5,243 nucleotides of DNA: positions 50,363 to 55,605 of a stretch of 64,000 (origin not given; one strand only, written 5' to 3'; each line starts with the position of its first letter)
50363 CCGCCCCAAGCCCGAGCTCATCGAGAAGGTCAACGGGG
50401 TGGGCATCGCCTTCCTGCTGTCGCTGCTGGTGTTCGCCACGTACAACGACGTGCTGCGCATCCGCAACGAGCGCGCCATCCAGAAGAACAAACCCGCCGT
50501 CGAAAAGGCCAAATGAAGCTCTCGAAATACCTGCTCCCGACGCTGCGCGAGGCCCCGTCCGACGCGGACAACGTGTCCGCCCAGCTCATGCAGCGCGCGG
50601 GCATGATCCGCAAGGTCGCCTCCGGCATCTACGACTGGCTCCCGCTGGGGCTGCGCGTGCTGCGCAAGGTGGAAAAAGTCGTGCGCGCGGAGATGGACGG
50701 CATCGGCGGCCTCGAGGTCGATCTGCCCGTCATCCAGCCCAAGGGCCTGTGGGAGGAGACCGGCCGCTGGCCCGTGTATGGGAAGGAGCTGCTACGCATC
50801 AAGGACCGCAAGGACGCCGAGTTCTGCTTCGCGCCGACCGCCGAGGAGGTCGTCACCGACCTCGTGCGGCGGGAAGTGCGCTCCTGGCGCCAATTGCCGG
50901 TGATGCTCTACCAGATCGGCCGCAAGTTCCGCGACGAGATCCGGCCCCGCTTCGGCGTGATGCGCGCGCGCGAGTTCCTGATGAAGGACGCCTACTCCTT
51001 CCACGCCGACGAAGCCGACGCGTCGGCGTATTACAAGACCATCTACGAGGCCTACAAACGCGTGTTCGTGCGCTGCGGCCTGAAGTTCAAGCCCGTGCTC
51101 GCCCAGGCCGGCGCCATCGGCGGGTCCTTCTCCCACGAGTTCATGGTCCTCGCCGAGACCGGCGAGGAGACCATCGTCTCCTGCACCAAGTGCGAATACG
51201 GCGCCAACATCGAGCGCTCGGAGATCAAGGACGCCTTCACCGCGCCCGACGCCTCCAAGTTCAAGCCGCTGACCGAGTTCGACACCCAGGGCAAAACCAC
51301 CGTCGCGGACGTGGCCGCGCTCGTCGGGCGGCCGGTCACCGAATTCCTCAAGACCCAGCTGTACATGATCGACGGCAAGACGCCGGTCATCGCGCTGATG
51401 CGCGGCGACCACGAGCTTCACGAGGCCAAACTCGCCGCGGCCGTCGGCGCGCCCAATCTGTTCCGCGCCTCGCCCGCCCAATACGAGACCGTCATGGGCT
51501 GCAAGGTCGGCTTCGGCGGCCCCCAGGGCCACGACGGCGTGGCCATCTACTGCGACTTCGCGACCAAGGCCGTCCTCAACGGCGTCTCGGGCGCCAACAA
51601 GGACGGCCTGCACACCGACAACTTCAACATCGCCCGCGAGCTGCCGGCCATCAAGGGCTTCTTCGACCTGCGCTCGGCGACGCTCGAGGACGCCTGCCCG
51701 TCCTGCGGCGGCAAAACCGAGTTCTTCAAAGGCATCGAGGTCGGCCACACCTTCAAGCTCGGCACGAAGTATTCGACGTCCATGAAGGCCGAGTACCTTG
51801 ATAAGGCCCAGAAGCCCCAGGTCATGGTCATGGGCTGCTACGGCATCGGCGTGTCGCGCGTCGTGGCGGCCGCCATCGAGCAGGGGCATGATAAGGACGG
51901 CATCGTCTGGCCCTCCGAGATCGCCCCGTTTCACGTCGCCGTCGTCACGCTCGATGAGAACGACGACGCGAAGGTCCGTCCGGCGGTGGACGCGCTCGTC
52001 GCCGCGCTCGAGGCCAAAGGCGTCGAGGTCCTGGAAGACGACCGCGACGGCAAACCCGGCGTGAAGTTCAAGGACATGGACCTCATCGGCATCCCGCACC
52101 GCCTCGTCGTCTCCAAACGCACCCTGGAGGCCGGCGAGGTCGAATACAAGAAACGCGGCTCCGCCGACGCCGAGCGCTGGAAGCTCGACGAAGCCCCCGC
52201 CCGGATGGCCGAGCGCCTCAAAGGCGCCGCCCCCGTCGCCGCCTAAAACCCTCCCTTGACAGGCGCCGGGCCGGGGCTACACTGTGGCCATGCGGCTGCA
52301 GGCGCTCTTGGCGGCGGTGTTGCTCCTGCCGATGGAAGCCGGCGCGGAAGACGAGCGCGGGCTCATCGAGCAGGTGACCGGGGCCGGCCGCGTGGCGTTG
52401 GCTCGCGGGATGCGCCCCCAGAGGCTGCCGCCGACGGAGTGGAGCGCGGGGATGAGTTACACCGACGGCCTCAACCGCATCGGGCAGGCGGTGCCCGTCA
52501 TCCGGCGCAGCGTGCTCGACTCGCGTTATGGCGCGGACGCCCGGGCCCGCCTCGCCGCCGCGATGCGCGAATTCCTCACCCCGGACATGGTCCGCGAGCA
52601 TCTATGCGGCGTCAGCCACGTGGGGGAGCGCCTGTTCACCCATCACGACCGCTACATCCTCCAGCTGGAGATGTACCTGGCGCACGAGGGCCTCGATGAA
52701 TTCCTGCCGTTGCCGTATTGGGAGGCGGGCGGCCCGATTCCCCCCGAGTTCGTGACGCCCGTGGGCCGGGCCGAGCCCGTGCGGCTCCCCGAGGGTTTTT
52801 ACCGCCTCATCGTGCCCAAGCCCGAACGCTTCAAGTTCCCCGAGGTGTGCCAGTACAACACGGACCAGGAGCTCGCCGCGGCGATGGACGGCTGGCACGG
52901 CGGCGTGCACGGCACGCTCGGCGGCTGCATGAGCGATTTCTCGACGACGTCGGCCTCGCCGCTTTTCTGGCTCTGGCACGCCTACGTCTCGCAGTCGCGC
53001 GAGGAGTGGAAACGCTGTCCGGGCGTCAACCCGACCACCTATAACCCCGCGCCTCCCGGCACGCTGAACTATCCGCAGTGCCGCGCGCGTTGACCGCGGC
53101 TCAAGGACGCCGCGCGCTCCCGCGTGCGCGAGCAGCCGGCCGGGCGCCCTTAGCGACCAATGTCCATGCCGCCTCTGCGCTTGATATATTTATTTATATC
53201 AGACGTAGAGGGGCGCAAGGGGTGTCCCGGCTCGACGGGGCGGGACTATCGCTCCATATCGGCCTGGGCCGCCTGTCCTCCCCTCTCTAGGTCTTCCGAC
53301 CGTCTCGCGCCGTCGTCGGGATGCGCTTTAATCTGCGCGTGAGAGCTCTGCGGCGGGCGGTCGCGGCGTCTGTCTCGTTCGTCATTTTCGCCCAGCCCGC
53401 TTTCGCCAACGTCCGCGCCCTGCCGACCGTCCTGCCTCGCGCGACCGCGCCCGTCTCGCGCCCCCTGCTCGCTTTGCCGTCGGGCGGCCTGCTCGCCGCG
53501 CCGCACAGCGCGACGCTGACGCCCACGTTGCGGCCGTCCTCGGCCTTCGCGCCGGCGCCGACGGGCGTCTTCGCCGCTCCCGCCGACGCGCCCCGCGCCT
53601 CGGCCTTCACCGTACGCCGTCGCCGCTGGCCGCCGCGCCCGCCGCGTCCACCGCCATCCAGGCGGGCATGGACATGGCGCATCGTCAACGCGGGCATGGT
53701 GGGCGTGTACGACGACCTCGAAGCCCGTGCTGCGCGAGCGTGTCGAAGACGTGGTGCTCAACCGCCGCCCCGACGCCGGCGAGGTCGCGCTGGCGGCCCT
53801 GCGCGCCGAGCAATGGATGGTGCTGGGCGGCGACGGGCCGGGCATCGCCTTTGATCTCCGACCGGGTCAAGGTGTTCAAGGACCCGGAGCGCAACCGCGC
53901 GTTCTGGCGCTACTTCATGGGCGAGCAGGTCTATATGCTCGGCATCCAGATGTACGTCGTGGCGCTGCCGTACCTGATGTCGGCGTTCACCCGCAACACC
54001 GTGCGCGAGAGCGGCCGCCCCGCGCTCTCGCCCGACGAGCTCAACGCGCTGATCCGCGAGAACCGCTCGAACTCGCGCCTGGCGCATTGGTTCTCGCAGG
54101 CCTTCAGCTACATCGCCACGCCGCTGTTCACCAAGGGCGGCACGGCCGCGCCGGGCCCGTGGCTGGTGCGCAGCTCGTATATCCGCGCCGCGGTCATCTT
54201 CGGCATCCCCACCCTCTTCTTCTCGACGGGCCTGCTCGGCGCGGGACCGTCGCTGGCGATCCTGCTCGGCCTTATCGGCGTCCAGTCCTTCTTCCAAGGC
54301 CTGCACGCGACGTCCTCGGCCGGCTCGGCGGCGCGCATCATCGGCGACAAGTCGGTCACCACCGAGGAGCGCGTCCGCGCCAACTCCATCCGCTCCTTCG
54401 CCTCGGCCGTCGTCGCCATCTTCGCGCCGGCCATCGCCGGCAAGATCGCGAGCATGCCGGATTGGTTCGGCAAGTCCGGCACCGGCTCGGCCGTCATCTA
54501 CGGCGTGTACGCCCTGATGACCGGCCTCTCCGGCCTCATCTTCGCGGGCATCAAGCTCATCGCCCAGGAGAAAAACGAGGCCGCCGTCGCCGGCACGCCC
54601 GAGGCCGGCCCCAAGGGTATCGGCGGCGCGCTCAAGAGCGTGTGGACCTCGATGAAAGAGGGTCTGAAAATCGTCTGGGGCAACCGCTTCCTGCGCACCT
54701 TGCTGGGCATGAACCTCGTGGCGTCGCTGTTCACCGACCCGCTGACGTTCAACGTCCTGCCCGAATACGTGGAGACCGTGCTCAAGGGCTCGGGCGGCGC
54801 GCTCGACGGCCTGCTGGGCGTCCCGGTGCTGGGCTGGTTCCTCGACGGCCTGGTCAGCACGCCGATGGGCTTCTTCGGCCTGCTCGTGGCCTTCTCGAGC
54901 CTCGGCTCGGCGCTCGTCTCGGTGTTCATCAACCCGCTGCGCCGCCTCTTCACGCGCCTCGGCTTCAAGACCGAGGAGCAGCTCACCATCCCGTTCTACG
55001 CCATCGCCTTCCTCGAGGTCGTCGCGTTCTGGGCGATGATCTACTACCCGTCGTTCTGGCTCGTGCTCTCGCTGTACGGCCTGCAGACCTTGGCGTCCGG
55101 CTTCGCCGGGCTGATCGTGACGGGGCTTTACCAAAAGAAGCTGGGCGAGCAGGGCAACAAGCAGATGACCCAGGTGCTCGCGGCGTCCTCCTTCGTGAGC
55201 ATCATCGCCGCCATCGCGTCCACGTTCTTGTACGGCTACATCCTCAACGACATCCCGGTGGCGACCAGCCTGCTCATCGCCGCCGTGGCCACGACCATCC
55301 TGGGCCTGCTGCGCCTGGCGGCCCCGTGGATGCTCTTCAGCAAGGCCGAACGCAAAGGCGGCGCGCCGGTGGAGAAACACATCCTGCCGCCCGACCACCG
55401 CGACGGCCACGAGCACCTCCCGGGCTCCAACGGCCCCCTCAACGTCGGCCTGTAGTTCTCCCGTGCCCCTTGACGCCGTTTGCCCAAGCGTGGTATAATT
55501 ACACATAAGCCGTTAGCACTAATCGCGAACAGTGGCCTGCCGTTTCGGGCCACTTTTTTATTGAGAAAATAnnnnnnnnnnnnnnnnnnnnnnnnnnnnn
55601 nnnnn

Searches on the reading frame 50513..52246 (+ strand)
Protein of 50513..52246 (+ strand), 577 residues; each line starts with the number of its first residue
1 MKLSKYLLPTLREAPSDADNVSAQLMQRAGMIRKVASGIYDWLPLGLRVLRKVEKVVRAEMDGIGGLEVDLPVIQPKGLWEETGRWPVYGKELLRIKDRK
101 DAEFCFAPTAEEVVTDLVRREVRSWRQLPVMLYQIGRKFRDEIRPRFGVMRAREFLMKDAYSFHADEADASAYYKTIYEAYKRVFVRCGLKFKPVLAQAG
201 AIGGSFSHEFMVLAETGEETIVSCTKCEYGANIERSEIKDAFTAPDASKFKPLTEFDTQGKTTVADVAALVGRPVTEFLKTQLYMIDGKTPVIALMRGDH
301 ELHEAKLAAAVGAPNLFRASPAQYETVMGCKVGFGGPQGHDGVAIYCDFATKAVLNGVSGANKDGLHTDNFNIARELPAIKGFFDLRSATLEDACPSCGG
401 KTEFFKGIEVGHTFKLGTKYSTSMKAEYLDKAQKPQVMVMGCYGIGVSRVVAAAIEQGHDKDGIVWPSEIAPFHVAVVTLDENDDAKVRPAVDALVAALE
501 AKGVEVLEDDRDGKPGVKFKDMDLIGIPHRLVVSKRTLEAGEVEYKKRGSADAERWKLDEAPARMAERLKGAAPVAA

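Call 90: search_protein_families(library=pfam, proteins=[window:50513-52246:+], max_evalue=0.001)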
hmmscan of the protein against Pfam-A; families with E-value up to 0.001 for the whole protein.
window:50513-52246:+ (577 aa): 4 families
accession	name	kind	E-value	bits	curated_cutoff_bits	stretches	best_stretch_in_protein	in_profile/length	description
PF00587.30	tRNA-synt_2b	-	9.1e-31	107.7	29.3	1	96-457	3-178/179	tRNA synthetase class II core domain (G, H, P, S and T)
PF03129.25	HGTP_anticodon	-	1.1e-17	64.4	21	1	474-567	1-93/94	Anticodon binding domain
PF04073.20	tRNA_edit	-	8.6e-14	52.1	25.5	1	261-367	4-112/123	Aminoacyl-tRNA editing domain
PF25208.1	DUF7838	-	0.00097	19.5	28.5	0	388-419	2-31/55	Domain of unknown function (DUF7838)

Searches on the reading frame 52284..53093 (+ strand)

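Call 90: search_protein_families(library=pfam, proteins=[window:52284-53093:+], max_evalue=0.001)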
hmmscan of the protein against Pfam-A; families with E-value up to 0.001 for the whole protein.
window:52284-53093:+ (269 aa): 1 family
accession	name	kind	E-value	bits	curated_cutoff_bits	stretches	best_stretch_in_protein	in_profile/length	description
PF00264.25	Tyrosinase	-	1.2e-10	42.5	22.6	1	192-244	165-213/214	Common central domain of tyrosinase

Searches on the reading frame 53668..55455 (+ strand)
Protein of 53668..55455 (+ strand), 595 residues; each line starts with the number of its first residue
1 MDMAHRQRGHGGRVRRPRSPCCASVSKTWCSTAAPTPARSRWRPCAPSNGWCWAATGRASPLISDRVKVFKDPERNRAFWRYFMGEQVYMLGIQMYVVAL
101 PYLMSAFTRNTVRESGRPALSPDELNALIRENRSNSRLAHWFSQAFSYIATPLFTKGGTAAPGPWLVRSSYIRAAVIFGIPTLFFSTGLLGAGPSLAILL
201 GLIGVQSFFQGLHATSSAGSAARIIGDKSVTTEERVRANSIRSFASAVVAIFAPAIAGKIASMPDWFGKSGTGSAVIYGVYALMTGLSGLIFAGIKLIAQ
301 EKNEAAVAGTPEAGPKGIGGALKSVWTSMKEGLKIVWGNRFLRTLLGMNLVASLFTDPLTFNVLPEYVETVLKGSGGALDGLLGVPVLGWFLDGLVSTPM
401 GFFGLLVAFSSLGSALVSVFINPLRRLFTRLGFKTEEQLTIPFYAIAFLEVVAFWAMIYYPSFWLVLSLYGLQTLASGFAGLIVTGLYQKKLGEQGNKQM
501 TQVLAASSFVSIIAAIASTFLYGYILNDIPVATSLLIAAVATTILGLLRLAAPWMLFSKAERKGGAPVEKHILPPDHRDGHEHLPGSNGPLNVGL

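Call 90: search_protein_families(library=pfam, proteins=[window:53668-55455:+], max_evalue=0.001)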
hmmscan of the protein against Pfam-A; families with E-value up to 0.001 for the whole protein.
window:53668-55455:+ (595 aa): 1 family
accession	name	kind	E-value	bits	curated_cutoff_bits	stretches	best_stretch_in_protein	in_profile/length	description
PF07690.21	MFS_1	-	1.4e-06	28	33.4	1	88-480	7-313/347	Major Facilitator Superfamily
